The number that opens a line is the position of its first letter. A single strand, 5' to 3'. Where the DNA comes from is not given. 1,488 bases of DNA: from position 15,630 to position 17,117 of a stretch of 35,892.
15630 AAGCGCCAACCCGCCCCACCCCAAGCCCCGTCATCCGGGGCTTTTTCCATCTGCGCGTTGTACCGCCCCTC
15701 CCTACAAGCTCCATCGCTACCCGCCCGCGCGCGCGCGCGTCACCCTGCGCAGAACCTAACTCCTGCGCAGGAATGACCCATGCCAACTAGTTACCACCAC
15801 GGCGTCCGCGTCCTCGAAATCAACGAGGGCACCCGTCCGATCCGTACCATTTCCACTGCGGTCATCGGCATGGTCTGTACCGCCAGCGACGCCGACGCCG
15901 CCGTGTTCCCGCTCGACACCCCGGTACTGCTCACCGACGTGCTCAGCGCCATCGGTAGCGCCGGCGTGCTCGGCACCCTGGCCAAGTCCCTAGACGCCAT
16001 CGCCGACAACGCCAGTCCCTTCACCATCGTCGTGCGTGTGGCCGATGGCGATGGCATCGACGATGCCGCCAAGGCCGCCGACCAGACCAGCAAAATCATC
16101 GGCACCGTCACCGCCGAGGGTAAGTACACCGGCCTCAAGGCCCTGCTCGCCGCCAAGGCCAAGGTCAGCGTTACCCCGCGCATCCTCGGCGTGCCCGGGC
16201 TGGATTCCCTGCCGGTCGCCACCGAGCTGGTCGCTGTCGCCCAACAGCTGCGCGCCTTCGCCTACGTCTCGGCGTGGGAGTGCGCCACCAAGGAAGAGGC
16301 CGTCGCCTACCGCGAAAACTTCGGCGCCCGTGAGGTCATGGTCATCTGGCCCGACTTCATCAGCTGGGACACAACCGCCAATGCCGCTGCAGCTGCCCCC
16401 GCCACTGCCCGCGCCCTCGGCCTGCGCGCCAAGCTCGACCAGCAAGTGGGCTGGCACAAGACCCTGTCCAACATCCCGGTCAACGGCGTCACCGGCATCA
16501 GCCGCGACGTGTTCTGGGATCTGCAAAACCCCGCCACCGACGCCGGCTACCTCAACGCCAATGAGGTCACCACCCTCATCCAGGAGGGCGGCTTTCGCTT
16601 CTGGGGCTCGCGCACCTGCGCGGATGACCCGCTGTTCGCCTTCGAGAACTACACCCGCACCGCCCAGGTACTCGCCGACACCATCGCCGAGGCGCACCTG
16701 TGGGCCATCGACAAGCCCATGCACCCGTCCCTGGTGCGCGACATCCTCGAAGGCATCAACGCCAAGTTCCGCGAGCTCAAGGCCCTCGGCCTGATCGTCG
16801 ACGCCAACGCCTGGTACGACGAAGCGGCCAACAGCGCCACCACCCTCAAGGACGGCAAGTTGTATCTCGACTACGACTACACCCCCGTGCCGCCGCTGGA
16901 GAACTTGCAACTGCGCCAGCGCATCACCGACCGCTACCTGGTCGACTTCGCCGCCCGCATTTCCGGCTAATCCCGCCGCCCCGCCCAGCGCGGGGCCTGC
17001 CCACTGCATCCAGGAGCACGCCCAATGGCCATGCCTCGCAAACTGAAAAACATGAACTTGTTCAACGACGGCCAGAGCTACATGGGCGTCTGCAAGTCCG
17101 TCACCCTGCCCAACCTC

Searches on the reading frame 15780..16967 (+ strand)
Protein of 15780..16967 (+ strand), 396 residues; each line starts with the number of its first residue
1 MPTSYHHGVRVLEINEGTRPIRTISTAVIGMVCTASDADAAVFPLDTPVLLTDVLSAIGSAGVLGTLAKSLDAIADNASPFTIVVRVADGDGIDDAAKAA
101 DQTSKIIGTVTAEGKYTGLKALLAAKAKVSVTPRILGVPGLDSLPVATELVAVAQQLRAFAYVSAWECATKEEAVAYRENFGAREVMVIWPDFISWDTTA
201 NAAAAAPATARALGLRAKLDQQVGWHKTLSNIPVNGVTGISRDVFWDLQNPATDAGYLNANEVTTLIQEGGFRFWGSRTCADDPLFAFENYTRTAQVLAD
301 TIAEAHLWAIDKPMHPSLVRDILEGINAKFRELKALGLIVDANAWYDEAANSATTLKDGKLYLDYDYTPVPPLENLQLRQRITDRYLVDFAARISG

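Call 65: search_protein_families(library=pfam, proteins=[window:15780-16967:+], max_evalue=0.001)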
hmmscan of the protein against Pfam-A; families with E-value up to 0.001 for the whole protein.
window:15780-16967:+ (396 aa): 3 families
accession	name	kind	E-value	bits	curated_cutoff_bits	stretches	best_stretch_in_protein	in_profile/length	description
PF04984.19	Phage_sheath_1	-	1.3e-28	100.4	31.4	1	114-280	1-168/168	Phage tail sheath protein subtilisin-like domain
PF17482.7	Phage_sheath_1C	-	3.6e-21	75.6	26.9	1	282-383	2-104/104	Phage tail sheath C-terminal domain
PF22671.1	Gp18_domIII_N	-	1.6e-06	28.7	27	1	27-87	2-58/58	Tail sheath protein Gp18 domain III N-terminal region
